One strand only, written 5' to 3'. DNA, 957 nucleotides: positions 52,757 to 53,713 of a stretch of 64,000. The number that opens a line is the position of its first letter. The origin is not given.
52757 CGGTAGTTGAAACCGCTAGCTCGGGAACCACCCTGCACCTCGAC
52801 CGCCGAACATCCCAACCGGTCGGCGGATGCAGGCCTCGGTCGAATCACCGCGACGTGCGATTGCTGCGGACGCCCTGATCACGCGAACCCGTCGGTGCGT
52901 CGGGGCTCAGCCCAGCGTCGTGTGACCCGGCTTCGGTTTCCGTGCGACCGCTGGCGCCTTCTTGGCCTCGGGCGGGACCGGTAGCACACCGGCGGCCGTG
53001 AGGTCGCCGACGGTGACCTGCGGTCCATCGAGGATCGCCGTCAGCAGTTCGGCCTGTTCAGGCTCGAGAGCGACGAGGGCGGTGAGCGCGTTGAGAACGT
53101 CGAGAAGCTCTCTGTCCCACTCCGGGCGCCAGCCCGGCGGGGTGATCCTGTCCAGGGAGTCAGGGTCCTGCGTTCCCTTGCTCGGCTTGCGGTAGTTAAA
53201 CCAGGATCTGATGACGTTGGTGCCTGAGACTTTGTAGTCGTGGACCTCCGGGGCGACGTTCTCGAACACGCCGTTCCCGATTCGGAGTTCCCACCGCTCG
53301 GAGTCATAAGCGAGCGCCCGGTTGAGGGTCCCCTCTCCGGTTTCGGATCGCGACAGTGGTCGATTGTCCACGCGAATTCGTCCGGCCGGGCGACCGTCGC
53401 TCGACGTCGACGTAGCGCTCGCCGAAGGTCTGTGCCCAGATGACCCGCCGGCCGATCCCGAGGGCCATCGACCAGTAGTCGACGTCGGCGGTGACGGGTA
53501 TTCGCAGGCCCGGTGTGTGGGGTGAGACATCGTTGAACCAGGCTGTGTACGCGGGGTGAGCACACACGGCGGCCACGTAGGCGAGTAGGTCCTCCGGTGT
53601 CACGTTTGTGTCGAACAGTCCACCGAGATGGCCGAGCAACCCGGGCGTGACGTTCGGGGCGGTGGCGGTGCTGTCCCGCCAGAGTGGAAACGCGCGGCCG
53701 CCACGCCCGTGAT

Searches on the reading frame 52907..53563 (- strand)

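Call 59: search_protein_families(library=pfam, proteins=[window:52907-53563:-], max_evalue=0.001)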
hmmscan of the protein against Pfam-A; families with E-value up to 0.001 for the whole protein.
window:52907-53563:- (218 aa): 1 family
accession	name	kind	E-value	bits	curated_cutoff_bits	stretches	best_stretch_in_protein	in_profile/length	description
PF18135.7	Type_ISP_C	-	3.8e-09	36.5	25.9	1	82-155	267-341/342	Type ISP C-terminal specificity domain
